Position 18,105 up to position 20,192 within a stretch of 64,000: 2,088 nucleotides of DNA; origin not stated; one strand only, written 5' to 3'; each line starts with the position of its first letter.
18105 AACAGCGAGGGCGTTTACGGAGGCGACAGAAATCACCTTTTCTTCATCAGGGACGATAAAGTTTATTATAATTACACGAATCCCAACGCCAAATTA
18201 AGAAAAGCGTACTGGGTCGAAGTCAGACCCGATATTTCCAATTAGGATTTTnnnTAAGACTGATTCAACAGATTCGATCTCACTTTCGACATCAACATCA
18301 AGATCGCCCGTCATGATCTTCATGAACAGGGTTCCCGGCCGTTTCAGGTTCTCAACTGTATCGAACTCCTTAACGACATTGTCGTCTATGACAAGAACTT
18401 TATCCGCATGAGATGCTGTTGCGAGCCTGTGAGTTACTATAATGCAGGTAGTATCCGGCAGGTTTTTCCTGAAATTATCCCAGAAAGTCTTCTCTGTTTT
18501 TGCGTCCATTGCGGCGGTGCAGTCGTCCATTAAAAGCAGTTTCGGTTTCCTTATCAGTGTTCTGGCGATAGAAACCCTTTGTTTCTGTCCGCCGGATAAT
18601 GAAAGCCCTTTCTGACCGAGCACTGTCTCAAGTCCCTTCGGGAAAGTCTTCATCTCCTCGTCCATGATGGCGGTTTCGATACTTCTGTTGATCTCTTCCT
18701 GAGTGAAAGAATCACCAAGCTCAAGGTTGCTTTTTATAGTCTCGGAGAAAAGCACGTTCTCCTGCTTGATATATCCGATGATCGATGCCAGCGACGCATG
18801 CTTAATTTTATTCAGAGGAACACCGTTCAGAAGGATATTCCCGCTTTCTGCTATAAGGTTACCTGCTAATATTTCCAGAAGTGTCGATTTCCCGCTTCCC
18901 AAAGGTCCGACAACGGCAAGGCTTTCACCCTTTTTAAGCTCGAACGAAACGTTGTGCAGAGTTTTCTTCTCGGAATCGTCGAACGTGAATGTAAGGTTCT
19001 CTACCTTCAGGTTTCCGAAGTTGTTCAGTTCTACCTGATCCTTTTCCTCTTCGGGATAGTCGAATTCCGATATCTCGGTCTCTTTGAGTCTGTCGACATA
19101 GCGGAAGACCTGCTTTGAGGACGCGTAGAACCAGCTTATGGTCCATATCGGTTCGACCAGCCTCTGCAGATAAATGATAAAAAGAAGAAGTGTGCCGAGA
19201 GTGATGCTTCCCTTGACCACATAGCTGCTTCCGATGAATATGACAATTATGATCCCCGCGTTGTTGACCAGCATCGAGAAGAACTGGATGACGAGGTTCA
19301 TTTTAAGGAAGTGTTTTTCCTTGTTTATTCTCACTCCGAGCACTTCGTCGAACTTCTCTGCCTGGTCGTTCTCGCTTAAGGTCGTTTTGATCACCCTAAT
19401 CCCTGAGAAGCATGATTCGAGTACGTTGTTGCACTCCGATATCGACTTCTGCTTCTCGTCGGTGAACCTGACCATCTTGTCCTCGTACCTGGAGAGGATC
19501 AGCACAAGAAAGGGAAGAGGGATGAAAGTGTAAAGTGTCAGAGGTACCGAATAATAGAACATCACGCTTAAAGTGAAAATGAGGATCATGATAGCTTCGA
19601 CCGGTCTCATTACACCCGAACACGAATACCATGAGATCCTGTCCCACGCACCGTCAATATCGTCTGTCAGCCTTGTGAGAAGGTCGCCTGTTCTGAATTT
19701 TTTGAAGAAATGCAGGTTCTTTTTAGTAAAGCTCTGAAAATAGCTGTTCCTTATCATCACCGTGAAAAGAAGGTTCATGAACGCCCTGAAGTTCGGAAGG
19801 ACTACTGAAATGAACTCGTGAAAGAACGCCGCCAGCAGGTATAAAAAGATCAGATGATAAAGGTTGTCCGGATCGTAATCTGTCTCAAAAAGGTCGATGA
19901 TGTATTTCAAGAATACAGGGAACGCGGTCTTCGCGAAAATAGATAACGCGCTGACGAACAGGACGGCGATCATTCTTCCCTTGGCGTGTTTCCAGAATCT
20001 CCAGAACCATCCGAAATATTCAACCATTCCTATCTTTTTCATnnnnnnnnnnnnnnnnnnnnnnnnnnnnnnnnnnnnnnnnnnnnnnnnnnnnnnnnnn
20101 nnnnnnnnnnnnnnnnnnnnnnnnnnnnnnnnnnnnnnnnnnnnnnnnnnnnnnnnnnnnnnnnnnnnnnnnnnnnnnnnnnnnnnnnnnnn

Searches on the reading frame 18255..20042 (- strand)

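Call 79: search_protein_families(library=ncbifam, proteins=[window:18255-20042:-], max_evalue=1e-10)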
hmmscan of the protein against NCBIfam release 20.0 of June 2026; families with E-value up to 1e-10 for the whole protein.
window:18255-20042:- (596 aa): 170 families (the best 25 are shown)
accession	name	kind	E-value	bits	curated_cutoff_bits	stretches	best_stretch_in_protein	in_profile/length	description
TIGR00958.1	3a01208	subfamily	1.6e-93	314.3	874.6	1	15-574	154-708/711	antigen peptide transporter 2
TIGR02203.1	MsbA_lipidA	equivalog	8.8e-83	278.7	602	1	19-566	11-555/572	lipid A export permease/ATP-binding protein MsbA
NF008055.0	PRK10789.1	equivalog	2.1e-80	270.8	845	1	11-566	8-557/590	SmdA family multidrug ABC transporter permease/ATP-binding protein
TIGR03796.1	NHLM_micro_ABC1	equivalog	9.1e-80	268.8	853.3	1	13-575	145-707/710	NHLP family bacteriocin export ABC transporter peptidase/permease/ATPase subunit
TIGR02204.1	MsbA_rel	hypoth_equivalog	3.4e-78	263.7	780.4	1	11-577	7-572/576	ABC transporter, permease/ATP-binding protein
TIGR03375.1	type_I_sec_LssB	subfamily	7.6e-78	262.5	693.1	1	153-555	274-677/696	type I secretion system permease/ATPase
TIGR01846.1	type_I_sec_HlyB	subfamily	6e-76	256.2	725.55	1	10-576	127-688/694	type I secretion system permease/ATPase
TIGR03797.1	NHLM_micro_ABC2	equivalog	4.7e-74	250.1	709.4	1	17-577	131-682/686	NHLP bacteriocin export ABC transporter permease/ATPase subunit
NF000474.1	tet_ABC_46_A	exception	7.2e-74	249.3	1250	1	71-560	63-549/574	tetracycline efflux ABC transporter Tet(46) subunit A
TIGR01193.1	bacteriocin_ABC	subfamily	4.5e-69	233.7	523.85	1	23-568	157-697/708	peptide cleavage/export ABC transporter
NF052233.1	CphA_assoc_ABC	equivalog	5.8e-67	226.6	880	1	14-572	176-736/766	cyanophycin metabolism-associated ABC transporter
NF045513.1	HepA_fam_ABC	equivalog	2e-66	224.7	725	1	59-570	92-600/610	heterocyst formation ABC transporter subunit HepA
NF008381.0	PRK11176.1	equivalog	2.6e-63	214.3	867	1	77-566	80-565/582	lipid A ABC transporter ATP-binding protein/permease MsbA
TIGR02857.1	CydD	equivalog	9e-63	213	435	1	24-551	5-528/529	thiol reductant ABC exporter subunit CydD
NF010178.0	PRK13657.1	equivalog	2.3e-61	208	733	1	22-578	19-568/588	glucan ABC transporter ATP-binding protein/ permease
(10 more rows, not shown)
